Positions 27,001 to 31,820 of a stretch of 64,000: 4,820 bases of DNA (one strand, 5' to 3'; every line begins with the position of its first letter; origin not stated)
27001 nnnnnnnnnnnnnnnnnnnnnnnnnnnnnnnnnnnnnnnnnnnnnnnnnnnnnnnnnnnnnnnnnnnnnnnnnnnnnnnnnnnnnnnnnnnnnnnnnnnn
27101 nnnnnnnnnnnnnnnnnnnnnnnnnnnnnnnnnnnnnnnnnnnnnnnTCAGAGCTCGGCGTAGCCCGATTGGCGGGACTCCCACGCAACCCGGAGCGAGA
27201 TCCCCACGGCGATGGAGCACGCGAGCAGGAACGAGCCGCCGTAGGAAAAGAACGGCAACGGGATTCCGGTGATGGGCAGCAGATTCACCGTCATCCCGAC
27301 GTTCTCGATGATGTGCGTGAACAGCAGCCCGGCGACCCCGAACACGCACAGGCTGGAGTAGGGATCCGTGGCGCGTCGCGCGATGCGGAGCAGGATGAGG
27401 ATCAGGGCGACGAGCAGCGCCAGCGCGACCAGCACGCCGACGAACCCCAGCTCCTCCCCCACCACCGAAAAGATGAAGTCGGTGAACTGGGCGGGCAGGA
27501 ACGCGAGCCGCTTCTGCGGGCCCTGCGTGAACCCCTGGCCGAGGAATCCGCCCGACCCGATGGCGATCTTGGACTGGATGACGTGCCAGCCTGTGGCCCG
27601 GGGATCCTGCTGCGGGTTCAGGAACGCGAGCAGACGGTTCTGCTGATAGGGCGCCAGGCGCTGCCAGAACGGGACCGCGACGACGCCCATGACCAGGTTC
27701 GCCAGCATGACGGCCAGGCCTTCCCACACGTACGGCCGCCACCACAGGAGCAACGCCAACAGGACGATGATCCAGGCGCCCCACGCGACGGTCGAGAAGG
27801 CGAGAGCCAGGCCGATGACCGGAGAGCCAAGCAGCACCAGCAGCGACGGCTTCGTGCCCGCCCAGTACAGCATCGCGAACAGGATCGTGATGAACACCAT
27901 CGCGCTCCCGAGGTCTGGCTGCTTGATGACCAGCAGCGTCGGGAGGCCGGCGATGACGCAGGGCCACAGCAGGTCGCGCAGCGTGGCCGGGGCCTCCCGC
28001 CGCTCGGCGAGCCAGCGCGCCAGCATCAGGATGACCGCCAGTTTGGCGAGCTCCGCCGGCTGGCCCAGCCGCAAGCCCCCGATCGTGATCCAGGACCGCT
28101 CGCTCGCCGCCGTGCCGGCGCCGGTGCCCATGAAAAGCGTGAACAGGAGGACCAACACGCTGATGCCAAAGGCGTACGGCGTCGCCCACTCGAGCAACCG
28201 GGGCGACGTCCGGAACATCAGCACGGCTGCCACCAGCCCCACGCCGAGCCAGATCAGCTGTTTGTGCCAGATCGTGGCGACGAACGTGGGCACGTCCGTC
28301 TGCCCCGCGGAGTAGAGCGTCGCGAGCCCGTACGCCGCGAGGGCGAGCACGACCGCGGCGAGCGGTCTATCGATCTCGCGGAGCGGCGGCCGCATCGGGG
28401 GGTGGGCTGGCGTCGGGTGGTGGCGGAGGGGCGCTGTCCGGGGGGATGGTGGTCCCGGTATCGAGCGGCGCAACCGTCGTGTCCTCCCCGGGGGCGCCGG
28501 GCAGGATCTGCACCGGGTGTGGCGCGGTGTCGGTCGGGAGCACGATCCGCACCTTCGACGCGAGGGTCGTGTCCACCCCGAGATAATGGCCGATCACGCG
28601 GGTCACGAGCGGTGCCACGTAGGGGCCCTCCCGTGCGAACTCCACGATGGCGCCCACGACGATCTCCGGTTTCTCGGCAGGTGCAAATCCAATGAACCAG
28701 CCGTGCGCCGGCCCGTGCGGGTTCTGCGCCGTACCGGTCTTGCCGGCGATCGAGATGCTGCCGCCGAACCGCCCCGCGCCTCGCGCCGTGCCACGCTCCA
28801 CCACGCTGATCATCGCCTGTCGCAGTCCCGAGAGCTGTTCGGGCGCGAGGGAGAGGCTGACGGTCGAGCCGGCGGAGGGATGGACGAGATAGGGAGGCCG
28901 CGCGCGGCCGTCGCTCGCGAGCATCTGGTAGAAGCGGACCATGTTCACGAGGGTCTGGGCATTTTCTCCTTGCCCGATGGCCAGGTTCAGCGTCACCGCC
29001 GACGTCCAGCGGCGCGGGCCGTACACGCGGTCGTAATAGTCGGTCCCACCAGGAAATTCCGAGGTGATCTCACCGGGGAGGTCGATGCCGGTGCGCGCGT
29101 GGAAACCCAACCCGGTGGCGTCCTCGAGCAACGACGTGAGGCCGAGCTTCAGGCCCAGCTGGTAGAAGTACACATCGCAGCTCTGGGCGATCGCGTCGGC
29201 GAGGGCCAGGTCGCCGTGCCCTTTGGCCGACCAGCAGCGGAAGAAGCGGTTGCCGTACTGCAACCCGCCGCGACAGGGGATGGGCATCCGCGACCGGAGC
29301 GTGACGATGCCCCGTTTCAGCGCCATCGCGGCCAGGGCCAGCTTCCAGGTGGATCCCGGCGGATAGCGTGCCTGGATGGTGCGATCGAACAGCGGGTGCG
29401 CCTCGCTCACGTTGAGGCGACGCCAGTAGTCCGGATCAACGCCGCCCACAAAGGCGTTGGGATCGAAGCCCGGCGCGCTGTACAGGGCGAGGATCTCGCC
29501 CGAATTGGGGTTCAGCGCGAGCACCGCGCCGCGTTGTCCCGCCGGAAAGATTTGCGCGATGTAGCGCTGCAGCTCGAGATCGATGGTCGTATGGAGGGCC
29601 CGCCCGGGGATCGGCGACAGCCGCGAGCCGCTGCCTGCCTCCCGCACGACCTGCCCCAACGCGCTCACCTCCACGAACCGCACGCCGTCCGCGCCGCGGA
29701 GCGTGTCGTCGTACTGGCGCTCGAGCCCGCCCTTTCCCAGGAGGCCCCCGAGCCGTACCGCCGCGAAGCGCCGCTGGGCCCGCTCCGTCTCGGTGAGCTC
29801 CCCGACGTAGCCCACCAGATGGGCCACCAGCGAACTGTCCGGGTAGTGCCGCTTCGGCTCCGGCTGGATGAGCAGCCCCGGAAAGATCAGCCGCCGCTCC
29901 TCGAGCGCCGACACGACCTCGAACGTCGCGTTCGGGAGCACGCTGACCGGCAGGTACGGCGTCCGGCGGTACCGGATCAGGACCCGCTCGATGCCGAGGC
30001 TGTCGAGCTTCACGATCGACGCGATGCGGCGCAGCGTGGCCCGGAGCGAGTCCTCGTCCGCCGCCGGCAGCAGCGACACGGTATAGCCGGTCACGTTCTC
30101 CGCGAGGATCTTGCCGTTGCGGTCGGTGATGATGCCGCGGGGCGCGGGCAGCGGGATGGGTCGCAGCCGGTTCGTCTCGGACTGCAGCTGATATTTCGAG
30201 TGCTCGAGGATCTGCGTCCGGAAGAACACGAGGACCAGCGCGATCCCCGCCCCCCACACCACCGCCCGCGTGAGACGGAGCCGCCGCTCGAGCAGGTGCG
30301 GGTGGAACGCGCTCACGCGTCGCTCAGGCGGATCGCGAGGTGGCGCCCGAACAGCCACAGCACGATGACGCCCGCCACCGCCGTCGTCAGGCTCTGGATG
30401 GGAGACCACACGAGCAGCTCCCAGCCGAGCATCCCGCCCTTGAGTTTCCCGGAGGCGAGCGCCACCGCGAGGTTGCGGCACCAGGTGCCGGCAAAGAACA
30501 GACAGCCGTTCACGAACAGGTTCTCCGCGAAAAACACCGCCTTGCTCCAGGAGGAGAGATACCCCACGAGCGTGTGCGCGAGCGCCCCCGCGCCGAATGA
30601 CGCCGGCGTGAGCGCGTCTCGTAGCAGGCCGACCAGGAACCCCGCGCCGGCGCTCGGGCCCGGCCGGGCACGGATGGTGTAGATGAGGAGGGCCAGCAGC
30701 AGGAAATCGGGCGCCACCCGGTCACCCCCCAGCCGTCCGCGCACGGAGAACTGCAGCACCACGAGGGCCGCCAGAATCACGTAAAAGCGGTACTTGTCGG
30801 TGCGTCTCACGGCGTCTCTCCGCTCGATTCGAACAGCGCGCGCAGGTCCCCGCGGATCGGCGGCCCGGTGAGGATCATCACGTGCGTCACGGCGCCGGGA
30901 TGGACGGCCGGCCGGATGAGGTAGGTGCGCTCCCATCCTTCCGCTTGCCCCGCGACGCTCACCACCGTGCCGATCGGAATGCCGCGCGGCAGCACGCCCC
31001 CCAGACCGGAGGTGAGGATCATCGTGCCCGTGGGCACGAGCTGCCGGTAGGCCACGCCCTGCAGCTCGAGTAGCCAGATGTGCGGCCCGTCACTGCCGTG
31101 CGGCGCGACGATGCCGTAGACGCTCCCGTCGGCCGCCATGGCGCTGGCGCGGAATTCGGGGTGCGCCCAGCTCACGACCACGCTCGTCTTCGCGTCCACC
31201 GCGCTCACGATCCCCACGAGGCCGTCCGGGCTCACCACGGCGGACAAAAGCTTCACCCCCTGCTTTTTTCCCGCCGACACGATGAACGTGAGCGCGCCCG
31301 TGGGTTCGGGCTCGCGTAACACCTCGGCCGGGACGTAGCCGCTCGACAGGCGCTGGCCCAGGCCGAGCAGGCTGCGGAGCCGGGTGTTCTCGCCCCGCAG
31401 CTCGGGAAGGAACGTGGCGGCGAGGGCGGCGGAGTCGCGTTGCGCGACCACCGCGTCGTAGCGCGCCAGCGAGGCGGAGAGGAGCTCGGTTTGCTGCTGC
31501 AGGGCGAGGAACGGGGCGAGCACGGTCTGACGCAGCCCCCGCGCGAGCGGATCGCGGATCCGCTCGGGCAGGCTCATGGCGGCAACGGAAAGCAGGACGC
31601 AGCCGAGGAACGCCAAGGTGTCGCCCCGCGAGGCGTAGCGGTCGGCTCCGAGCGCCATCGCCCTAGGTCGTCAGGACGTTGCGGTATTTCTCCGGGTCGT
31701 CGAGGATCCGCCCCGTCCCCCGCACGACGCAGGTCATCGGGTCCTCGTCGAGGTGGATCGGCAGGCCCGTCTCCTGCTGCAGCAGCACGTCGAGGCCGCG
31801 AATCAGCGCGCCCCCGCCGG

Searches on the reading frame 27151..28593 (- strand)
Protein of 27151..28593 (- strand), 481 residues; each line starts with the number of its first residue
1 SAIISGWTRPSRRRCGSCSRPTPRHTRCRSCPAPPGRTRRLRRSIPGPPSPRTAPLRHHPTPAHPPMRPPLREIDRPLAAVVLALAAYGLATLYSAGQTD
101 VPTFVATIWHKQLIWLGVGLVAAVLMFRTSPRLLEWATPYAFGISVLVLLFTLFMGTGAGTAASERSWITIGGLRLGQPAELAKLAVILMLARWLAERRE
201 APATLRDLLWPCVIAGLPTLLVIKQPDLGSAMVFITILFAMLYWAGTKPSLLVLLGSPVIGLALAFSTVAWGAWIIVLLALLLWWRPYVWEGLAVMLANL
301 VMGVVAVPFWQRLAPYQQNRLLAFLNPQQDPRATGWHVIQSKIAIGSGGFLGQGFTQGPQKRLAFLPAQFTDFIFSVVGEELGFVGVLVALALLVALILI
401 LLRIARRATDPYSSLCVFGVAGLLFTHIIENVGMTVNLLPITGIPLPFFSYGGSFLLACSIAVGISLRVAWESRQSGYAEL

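Call 30: search_protein_families(library=pfam, proteins=[window:27151-28593:-], max_evalue=0.00001)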
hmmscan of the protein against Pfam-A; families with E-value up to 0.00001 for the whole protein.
window:27151-28593:- (481 aa): 1 family
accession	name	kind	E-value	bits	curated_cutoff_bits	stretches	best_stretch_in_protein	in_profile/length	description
PF01098.24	FTSW_RODA_SPOVE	-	9.6e-86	288.4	26.4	2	277-474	162-355/356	Cell cycle protein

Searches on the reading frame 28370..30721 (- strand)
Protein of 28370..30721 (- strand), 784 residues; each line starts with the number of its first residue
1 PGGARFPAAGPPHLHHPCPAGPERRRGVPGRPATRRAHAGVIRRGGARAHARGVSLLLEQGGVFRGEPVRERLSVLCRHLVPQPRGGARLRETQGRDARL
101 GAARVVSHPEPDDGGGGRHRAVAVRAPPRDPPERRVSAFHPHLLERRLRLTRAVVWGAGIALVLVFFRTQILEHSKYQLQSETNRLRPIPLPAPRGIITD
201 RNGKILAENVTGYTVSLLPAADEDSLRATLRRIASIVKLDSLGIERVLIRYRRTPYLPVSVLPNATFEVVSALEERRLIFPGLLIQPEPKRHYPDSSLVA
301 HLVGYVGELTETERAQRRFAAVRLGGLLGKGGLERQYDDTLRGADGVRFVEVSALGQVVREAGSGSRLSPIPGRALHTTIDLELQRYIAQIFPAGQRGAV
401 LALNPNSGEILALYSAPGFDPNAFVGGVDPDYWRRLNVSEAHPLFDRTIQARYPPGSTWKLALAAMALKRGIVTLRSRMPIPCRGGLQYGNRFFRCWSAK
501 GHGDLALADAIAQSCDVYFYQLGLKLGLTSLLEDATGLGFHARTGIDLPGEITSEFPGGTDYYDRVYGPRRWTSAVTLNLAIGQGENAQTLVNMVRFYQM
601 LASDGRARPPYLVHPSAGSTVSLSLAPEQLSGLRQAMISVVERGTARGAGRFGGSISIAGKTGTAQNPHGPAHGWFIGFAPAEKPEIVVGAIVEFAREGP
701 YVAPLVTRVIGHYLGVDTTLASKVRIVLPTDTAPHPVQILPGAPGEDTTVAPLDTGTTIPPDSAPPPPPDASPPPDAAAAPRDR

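Call 30: search_protein_families(library=pfam, proteins=[window:28370-30721:-], max_evalue=0.00001)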
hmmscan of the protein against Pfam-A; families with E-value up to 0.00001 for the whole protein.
window:28370-30721:- (784 aa): 2 families
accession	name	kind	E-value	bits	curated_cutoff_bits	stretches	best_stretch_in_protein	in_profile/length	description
PF00905.27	Transpeptidase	-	5.2e-50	170.8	22.1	1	398-705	1-293/299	Penicillin binding protein transpeptidase domain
PF03717.20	PBP_dimer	-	2.6e-37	129.4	24.4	1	191-361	2-178/180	Penicillin-binding Protein dimerisation domain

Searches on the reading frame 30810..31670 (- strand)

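Call 30: search_protein_families(library=pfam, proteins=[window:30810-31670:-], max_evalue=0.00001)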
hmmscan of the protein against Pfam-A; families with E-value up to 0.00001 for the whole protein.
window:30810-31670:- (287 aa): 1 family
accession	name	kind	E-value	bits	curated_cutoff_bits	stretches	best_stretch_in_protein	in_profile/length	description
PF04085.20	MreC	-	4.3e-27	95.1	28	1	128-267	12-146/147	Rod shape-determining protein MreC, barrel core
